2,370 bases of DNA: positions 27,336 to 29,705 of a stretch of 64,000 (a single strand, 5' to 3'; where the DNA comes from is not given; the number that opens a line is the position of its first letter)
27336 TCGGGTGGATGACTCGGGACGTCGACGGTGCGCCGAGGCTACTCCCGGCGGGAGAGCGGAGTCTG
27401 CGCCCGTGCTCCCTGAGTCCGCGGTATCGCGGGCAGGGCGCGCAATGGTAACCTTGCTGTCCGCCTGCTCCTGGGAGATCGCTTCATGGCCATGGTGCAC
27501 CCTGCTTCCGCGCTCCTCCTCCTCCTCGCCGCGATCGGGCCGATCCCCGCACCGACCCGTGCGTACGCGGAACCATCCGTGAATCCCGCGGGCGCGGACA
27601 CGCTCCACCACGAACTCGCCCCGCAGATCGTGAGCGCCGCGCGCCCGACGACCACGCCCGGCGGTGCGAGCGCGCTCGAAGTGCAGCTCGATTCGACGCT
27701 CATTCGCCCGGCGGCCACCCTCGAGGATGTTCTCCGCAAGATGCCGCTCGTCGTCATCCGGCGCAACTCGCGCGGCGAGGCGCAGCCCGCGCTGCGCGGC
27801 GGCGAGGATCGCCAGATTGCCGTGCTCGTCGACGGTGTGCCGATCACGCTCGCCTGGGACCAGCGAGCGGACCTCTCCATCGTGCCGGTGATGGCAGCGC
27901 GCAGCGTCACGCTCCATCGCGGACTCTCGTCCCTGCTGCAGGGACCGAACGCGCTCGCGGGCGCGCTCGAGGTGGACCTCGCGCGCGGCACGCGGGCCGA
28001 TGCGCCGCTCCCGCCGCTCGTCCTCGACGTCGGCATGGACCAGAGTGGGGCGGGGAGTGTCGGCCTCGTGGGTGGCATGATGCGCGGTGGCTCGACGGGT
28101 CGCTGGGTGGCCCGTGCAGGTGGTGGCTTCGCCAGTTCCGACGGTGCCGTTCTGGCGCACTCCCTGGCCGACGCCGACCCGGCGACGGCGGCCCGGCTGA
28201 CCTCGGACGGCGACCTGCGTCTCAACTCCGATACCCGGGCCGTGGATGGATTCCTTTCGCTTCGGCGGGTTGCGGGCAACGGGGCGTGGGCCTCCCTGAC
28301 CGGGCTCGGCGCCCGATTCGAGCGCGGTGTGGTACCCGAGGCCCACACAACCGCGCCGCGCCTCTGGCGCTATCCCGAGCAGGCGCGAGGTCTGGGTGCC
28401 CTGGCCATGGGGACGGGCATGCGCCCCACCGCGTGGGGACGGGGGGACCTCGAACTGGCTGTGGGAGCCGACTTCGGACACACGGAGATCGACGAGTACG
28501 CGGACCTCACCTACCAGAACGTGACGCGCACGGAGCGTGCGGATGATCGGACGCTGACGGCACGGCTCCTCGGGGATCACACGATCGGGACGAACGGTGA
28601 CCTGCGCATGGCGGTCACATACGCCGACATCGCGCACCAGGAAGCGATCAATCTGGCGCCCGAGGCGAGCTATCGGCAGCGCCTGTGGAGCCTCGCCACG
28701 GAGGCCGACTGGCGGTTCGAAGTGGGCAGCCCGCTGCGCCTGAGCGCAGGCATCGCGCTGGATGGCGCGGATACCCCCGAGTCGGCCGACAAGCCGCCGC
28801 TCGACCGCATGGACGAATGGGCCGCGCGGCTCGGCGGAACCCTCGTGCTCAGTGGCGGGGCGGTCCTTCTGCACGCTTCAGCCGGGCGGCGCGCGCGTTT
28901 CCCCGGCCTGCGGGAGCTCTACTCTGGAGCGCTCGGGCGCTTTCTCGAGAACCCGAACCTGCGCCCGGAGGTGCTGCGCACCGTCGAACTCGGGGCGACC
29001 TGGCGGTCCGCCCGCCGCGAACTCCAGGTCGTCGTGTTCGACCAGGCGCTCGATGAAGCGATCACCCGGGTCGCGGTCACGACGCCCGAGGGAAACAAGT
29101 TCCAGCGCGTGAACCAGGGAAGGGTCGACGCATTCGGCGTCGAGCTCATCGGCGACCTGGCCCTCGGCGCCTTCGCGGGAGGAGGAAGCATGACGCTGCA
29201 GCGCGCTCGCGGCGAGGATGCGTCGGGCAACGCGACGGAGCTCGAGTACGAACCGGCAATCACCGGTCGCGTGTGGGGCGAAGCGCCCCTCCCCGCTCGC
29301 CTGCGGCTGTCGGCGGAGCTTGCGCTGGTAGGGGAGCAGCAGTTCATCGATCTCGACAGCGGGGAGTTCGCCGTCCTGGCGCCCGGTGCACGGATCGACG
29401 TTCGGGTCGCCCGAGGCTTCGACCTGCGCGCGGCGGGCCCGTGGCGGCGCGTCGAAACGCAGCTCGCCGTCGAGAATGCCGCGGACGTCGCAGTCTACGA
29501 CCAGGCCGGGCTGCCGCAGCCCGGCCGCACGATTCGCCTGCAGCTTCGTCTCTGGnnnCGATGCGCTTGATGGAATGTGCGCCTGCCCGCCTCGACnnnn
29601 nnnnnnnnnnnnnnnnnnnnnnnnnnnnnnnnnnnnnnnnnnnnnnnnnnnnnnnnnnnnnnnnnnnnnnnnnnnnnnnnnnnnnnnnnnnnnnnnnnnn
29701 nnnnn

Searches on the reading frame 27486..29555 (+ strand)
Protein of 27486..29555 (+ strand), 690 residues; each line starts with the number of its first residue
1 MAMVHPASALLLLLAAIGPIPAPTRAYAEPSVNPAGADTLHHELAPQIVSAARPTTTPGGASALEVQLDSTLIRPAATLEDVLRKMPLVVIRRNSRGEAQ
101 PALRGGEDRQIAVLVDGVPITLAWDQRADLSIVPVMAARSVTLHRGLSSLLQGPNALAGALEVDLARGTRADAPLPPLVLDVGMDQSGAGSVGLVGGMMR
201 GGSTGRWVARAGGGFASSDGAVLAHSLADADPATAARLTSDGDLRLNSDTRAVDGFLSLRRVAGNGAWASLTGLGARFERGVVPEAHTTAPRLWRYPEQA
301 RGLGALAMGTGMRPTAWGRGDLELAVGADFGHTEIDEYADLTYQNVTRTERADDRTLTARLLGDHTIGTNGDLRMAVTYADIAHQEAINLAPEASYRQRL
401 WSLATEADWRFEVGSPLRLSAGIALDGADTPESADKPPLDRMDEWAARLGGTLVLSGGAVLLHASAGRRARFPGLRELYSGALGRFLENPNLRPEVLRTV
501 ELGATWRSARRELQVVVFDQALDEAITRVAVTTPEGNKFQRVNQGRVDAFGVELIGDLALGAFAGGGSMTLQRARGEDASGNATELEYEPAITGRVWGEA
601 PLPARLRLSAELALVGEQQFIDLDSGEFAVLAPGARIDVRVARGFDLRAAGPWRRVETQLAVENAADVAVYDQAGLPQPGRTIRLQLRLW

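Call 64: search_protein_families(library=pfam, proteins=[window:27486-29555:+], max_evalue=0.001)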
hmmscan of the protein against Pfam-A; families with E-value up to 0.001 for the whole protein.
window:27486-29555:+ (690 aa): 2 families
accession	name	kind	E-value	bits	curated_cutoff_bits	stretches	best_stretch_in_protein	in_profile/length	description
PF00593.30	TonB_dep_Rec_b-barrel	-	1.4e-19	71.7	27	1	323-664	79-435/436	TonB dependent receptor-like, beta-barrel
PF07715.20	Plug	-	9.1e-13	49.1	23.9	1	74-160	20-107/107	TonB-dependent Receptor Plug Domain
